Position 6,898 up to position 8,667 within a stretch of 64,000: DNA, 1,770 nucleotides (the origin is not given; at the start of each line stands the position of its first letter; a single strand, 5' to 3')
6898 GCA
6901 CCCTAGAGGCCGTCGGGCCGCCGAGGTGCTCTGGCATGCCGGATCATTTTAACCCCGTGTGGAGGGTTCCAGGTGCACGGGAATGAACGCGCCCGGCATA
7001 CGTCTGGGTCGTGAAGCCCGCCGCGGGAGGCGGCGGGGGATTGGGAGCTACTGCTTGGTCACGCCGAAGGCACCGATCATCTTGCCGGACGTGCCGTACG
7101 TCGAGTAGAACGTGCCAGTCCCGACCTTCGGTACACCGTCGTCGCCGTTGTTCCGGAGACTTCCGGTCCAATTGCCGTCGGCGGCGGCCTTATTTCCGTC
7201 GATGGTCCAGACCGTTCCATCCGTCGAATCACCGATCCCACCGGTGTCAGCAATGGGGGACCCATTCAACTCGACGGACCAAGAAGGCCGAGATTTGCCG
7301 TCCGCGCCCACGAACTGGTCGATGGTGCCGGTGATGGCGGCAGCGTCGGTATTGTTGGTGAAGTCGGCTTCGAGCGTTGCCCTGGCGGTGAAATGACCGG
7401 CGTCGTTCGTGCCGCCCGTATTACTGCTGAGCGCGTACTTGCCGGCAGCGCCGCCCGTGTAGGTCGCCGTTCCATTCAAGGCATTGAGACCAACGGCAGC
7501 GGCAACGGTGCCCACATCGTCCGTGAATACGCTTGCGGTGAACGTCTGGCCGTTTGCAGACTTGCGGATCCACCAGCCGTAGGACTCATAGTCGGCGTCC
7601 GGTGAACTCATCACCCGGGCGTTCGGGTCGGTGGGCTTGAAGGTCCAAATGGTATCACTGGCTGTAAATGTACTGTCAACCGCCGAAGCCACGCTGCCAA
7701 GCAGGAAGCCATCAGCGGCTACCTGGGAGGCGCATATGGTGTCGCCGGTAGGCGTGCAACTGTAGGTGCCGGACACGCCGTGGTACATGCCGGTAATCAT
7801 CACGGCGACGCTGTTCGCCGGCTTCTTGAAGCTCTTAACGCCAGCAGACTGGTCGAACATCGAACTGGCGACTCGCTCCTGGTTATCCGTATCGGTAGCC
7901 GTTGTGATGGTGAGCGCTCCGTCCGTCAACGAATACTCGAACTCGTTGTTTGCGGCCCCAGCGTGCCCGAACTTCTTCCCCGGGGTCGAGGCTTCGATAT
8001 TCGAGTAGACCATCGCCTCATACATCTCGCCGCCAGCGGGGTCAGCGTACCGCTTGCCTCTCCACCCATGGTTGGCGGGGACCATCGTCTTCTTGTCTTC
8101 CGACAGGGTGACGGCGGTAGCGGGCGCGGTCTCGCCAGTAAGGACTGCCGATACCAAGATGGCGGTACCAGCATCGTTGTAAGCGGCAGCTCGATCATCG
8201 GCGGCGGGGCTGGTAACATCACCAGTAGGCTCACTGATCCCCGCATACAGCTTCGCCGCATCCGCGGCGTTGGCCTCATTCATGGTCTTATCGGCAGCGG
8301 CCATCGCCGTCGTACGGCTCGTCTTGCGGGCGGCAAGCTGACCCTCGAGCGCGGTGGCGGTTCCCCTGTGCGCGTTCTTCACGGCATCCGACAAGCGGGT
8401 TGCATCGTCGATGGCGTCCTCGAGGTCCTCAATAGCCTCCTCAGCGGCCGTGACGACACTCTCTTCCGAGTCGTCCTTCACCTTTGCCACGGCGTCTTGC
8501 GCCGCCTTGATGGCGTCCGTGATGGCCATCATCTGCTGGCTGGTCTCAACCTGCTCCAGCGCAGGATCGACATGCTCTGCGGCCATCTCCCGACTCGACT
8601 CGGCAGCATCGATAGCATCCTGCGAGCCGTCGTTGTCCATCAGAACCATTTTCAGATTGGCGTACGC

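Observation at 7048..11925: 1625-aa lipoprotein joining a ~1100-aa alanine-rich helical super-repeat stalk to a TbpB-like barrel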

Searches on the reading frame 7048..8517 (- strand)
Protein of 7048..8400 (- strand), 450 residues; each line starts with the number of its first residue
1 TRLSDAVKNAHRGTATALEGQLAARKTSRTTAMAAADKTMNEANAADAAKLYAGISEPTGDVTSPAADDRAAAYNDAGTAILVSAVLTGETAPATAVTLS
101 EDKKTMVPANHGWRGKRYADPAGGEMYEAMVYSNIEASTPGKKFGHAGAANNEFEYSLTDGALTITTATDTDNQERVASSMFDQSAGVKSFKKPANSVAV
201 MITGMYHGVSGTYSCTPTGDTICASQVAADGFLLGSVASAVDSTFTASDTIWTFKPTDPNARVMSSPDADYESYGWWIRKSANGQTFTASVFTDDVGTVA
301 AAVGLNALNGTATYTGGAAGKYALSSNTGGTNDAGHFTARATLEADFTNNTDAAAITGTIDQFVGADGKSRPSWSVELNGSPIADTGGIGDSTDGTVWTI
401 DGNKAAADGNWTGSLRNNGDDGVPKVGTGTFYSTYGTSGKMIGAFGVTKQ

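Call 7: search_protein_families(library=pfam, proteins=[window:7048-8400:-], max_evalue=0.1)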
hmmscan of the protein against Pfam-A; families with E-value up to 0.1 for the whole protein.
window:7048-8400:- (450 aa): 0 families

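Call 10: search_solved_structures(query=window:7048-8400:-, max_evalue=10, show_alignments=2)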
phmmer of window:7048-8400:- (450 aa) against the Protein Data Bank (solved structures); distinct sequences matched with E-value up to 10: 1.
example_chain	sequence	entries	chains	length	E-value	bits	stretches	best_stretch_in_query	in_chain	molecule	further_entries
7zgm_A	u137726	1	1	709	0.42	13.2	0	415-436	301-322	Glycoside hydrolase family 92 protein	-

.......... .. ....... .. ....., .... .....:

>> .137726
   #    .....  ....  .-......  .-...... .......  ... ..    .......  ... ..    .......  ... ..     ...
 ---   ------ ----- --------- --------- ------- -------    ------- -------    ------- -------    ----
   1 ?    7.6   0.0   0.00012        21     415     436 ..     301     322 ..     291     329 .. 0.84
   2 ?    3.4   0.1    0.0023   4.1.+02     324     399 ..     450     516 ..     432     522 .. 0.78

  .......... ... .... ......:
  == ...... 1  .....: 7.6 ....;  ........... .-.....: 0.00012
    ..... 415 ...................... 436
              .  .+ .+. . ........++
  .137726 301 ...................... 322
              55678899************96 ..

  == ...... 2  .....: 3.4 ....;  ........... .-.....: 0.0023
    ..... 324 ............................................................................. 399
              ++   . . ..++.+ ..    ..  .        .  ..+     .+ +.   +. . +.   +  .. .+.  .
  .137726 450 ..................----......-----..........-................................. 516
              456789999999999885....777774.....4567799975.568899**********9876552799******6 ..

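Call 17: find_homologous_proteins(query=window:7048-8355:-, max_evalue=0.001)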
Query window:7048-8355:- (435 aa): 657 proteins with E <= 0.001 among 8000 candidates; the best 120 are listed.
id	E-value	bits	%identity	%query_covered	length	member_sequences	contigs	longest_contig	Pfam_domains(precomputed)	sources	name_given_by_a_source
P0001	9.6e-154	531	64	100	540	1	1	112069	-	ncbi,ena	-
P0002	8.3e-150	518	65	92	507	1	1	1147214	-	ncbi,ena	-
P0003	2.2e-143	497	62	98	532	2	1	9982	-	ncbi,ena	-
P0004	9.4e-142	491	62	93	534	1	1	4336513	-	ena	-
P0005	1.5e-141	491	61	93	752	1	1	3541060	-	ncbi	-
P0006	1.6e-141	491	61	100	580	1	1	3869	-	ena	-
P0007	2.9e-141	490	63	95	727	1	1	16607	-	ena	-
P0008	2.5e-140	487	60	95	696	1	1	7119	-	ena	-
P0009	7.0e-139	482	63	92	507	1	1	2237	-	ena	-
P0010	7.3e-139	482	61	92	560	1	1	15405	-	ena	-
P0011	4.9e-138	479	60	100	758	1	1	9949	-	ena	-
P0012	7.2e-138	479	61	92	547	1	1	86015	-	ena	-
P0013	1.1e-136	475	59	100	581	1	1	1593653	-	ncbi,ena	-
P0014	3.6e-136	473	61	92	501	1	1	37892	-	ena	-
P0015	1.9e-135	471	61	93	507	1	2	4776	-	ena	-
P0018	4.1e-134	466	59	92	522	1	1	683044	PF06810.18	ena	-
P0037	1.2e-127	445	59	92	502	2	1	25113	-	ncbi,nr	ncbi:MAG: hypothetical protein OXI73_15990 [Rhodospirillales bacterium]|nr:hypothetical protein [Rho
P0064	8.8e-124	432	56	100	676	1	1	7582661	-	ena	-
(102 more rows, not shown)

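Call 24: find_related_loci(query=window:7051-8355:-, collection=genome_contigs, flank=10000)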
Query window:7051-8355:- (435 aa) in genome_contigs; peptide patterns used: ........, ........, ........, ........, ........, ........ (x = any residue, [..] = any of these).
20 stretches matched a pattern; 3 encode a relative of the query (tblastn E <= 1e-3); 3 distinct loci.
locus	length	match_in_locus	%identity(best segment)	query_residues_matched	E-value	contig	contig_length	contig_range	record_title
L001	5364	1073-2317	55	33-435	4e-122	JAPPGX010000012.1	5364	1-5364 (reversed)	MAG: Acidobacteriota bacterium isolate RHO1_bin_67 NODE_16001_length_5364_cov_44.196836, whole genome shotgun sequence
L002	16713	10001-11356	52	1-435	2e-121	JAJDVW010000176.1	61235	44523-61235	MAG: Pseudomonadales bacterium isolate jk18x22bins.7 k141_338073, whole genome shotgun sequence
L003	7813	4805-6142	49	2-435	1e-120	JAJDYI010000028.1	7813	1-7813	MAG: Alphaproteobacteria bacterium isolate jk18x34bins.19 k141_465771, whole genome shotgun sequence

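Call 25: find_encoding_contigs(protein=P0005, flank=10000, max_places=3)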
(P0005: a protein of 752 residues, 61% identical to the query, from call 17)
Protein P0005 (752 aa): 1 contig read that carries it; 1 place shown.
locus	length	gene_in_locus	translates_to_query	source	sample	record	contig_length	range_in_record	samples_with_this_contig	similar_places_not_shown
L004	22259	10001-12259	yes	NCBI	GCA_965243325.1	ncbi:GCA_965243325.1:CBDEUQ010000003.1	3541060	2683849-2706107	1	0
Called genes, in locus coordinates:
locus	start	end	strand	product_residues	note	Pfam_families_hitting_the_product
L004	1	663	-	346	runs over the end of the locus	PF00400:WD40 (faint), PF12894:ANAPC4_WD40 (faint), PF24817:WD40_WDHD1_1st (weak), PF23381:Beta-prop_IFT122_1st, PF25173:Beta-prop_WDR3_1st, PF25175:Beta-prop_WDR5, PF24817:WD40_WDHD1_1st (weak), PF25174:Beta-prop_THOC3, +9 more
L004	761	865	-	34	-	-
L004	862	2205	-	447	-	PF02492:cobW, PF07683:CobW_C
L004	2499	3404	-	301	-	PF01297:ZnuA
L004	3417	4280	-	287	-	PF00950:ABC-3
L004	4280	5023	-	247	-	PF00005:ABC_tran, PF13555:AAA_29 (weak), PF13304:AAA_21 (faint)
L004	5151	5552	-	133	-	PF01475:FUR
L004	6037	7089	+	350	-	PF02492:cobW, PF07683:CobW_C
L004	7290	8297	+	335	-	PF02424:ApbE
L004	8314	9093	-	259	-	PF00378:ECH_1, PF16113:ECH_2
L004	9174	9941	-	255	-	-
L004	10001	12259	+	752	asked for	-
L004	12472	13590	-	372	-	PF04860:Phage_portal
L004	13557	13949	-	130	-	-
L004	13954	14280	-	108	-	-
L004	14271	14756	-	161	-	PF04586:Peptidase_S78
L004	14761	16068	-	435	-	PF05065:Phage_capsid (weak)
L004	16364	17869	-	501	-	PF03354:TerL_ATPase (weak)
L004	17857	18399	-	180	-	-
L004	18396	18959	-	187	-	-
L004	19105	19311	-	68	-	PF05930:Phage_AlpA, PF12728:HTH_17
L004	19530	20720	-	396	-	PF13356:Arm-DNA-bind_3, PF22022:Phage_int_M, PF00589:Phage_integrase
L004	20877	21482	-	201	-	PF00296:Bac_luciferase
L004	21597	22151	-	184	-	PF01613:Flavin_Reduct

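Call 27: predict_structure(alignment_id=A1)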
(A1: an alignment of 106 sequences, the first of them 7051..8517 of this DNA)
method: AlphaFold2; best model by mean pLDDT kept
length: 489 residues; sequences in the alignment: 106
mean_pLDDT: 95.2   pTM: 0.84
mean pLDDT of the five models: 95.2, 94.5, 93.9, 93.2, 93.3
residues with pLDDT >= 90: 449; 70-90: 36; 50-70: 4; < 50: 0
segments of 3 or more residues with pLDDT < 50: none
pLDDT, mean of each block of 10 residues (from residue 1): 97 97 98 97 97 98 97 93 93 96 92 96 82 88 96 97 95 92 95 97 94 94 91 93 97 95 93 95 94 98 91 97 96 96 97 98 83 96 98 98 96 98 98 97 97 97 98 97 98
secondary structure, 60 per line:
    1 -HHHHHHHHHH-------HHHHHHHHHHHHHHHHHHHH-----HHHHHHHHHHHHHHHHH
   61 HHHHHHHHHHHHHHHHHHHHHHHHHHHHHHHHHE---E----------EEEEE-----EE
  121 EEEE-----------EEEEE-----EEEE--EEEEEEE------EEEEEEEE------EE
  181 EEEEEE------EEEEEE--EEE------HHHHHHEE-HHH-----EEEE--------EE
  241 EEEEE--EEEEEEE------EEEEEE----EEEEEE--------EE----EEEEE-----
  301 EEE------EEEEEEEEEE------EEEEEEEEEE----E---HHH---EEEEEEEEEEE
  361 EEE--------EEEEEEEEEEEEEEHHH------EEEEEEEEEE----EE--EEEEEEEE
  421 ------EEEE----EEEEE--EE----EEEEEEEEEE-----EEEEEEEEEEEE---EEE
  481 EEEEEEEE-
elements in order: H2-11 H19-38 H44-93 E109-113 E119-124 E136-140 E146-149 E152-158 E165-172 E179-186 E193-198 E201-203 H210-215 E227-230 E239-245 E248-254 E261-266 E271-276 E291-295 E301-303 E310-319 E326-335 E350-363 E372-385 E395-404 E413-420 E427-430 E435-439 E448-457 E463-474 E478-488

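Call 28: find_encoding_contigs(protein=P0001, flank=10000, max_places=2)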
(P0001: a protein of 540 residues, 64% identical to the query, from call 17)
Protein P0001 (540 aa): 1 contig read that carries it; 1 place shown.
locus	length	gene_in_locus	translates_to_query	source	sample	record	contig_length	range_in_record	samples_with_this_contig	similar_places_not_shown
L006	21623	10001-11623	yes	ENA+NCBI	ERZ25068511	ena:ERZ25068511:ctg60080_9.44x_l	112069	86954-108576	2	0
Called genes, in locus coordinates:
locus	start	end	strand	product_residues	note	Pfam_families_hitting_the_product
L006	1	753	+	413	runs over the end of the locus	PF02771:Acyl-CoA_dh_N, PF02770:Acyl-CoA_dh_M, PF00441:Acyl-CoA_dh_1, PF08028:Acyl-CoA_dh_2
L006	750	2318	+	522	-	PF00501:AMP-binding, PF13193:AMP-binding_C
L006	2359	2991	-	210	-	PF00730:HhH-GPD, PF00633:HHH (weak)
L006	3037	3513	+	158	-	PF10003:DUF2244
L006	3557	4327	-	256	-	PF01113:DapB_N, PF05173:DapB_C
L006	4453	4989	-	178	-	PF02834:LigT_PEase, PF13563:2_5_RNA_ligase2, PF02834:LigT_PEase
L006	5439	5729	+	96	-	PF01541:GIY-YIG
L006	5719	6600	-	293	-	-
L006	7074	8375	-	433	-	PF13356:Arm-DNA-bind_3, PF00589:Phage_integrase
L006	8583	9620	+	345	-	-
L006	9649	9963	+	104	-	-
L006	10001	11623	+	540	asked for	-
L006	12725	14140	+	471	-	PF13428:TPR_14 (faint), PF04575:SlipAM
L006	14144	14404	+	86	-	-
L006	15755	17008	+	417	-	PF01548:DEDD_Tnp_IS110, PF02371:Transposase_20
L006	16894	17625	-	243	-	-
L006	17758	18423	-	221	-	PF25182:NonGDSL, PF00657:Lipase_GDSL, PF13472:Lipase_GDSL_2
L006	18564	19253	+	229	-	PF00005:ABC_tran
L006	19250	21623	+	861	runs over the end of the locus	PF12704:MacB_PCD, PF02687:FtsX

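Call 29: find_encoding_contigs(protein=P0007, flank=10000, max_places=2)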
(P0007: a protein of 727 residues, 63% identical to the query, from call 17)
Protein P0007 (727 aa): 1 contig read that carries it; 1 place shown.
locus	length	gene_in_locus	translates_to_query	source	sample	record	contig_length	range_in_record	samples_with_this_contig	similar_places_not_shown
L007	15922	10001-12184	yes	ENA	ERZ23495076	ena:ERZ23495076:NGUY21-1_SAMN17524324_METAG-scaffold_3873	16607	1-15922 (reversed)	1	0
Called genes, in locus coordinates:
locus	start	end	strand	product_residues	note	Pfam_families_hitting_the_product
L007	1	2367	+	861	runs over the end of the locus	-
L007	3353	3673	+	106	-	-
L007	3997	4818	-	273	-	PF00072:Response_reg, PF00486:Trans_reg_C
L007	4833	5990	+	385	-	PF13356:Arm-DNA-bind_3, PF14659:Phage_int_SAM_3 (weak), PF00589:Phage_integrase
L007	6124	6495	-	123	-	PF07798:CCDC90-like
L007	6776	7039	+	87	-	-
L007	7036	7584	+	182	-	PF00717:Peptidase_S24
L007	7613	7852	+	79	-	PF01402:RHH_1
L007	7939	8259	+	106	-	-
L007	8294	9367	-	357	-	PF05598:DUF772, PF01609:DDE_Tnp_1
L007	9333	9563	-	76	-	PF05598:DUF772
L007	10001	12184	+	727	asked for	-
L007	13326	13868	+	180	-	-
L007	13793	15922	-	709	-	?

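Call 31: search_solved_structures(query=A1, max_evalue=10, show_alignments=3)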
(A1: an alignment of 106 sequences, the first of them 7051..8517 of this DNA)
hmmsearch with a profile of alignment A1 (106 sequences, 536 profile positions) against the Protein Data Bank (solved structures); distinct sequences matched with E-value up to 10: 91 (the best 60 are shown).
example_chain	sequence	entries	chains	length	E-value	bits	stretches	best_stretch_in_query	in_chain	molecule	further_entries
7n6g_5E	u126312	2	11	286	0.087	15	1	75-182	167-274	FAP114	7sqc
7mbz_E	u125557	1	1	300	0.096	14.8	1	6-155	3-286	Lipoprotein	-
4v61_AT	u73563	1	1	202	0.14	14.3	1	96-200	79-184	Ribosomal Protein S20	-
9glc_BD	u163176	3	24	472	0.17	14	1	40-126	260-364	Non-POU domain containing octamer binding | Non-POU domain-containing octamer-binding protein isoform X2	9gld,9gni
4hd5_A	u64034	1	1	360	0.18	13.9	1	10-104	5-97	Polysaccharide deacetylase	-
4v33_A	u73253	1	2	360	0.19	13.8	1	10-104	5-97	POLYSACCHARIDE DEACETYLASE-LIKE PROTEIN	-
8iqg_A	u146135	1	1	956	0.2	13.8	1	40-137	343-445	Chromatin assembly factor 1 subunit A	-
8iqf_A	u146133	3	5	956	0.2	13.8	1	40-137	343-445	Chromatin assembly factor 1 subunit A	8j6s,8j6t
8yns_R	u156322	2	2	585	0.25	13.5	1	41-133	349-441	Melanin-concentrating hormone receptor 1,Soluble cytochrome b562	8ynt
7f61_B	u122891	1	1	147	0.28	13.3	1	13-140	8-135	Soluble cytochrome b562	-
8adg_D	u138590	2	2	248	0.36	12.9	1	3-146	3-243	Outer membrane protein assembly factor BamD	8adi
4zry_B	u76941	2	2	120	0.46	12.6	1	66-127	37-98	Keratin, type II cytoskeletal 1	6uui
7tbo_A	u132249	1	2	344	0.62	12.1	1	34-93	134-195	D12 LOV2-DARPin fusion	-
8gne_A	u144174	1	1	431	0.65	12.1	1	7-143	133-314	Adenosine receptor A2a,Soluble cytochrome b562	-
9xqb_C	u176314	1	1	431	0.65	12.1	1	7-143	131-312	A2A receptor-BRIL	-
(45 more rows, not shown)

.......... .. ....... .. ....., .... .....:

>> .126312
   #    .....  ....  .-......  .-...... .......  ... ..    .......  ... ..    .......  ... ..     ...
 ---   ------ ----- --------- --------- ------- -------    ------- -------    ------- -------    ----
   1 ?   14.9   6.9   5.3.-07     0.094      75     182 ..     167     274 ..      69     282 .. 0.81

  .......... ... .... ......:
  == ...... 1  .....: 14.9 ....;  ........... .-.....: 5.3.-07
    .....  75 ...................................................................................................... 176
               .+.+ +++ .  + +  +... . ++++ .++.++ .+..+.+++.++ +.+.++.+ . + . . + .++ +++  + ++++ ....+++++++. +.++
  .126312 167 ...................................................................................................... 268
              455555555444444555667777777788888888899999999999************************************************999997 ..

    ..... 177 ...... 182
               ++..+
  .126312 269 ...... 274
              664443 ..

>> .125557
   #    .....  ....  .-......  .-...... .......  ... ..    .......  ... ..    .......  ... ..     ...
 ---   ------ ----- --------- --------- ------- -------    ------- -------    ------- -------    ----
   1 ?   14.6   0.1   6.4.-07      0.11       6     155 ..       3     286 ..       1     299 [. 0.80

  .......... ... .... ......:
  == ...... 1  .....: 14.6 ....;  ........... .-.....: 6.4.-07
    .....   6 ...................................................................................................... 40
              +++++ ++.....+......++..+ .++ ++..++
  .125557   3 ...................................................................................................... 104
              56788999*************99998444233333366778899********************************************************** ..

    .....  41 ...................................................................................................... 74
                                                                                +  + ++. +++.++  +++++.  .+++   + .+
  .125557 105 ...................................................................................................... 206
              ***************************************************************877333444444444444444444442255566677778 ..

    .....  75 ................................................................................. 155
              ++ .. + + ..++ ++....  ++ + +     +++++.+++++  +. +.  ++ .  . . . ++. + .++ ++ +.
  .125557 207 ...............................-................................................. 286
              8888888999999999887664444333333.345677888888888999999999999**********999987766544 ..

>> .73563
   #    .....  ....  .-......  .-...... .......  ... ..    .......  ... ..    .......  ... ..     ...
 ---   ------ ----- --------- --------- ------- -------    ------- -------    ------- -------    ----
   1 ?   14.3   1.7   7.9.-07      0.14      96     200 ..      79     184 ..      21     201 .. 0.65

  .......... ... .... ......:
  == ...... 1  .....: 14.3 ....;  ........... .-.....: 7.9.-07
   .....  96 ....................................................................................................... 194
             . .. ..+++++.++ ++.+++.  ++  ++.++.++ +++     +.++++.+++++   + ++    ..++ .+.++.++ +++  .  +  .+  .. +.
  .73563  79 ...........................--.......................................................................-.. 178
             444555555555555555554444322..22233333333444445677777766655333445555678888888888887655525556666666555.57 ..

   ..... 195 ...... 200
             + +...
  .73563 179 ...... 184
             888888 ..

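Call 49: find_encoding_contigs(protein=P0002, flank=10000, max_places=2)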
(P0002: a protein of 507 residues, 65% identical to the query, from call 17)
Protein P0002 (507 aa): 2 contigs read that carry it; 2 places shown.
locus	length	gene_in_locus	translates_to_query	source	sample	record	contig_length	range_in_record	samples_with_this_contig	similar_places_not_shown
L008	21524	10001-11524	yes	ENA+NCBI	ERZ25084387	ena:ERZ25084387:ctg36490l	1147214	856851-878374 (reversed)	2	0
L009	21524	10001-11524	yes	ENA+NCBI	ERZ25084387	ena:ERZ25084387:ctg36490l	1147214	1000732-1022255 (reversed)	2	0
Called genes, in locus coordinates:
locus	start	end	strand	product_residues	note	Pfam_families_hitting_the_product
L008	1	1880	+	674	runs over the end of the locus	PF01011:PQQ, PF13360:PQQ_2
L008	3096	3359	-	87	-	-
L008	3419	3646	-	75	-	PF04255:DUF433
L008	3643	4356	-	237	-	-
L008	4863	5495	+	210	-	-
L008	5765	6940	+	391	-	-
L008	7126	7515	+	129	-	PF01527:HTH_Tnp_1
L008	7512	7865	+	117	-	PF05717:TnpB_IS66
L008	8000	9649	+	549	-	PF13007:LZ_Tnp_IS66, PF13005:zf-IS66, PF03050:DDE_Tnp_IS66, PF13817:DDE_Tnp_IS66_C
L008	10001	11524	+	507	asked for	-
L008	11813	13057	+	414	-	PF14559:TPR_19 (faint), PF04575:SlipAM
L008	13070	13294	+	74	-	-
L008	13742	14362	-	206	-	PF13505:OMP_b-brl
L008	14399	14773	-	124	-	PF00392:GntR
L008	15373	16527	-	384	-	PF00226:DnaJ, PF01556:DnaJ_C, PF00684:DnaJ_CXXCXGXG, PF27439:DnaJ_C_2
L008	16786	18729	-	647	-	PF00012:HSP70, PF06723:MreB_Mbl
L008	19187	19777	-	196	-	PF12007:DUF3501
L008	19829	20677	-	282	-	-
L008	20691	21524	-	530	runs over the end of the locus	PF00581:Rhodanese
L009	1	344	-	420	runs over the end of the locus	-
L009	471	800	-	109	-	-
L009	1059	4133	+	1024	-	PF07669:Eco57I (weak)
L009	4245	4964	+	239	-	-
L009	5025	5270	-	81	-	-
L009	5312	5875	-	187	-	-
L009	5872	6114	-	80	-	PF08388:GIIM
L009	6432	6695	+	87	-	-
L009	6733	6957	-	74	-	PF08352:oligo_HPY (weak)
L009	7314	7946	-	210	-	-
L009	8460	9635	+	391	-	-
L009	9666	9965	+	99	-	-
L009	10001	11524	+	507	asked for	-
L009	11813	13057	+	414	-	PF14559:TPR_19 (faint), PF04575:SlipAM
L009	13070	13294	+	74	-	-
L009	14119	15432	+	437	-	PF13701:DDE_Tnp_1_4, PF01609:DDE_Tnp_1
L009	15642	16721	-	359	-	PF13481:AAA_25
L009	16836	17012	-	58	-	PF01695:IstB_IS21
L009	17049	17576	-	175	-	PF01695:IstB_IS21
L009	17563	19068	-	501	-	PF00665:rve (weak), PF22483:Mu-transpos_C_2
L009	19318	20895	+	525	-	PF13384:HTH_23 (faint), PF00665:rve, PF22483:Mu-transpos_C_2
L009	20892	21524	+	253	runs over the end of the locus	PF01695:IstB_IS21, PF13481:AAA_25 (weak)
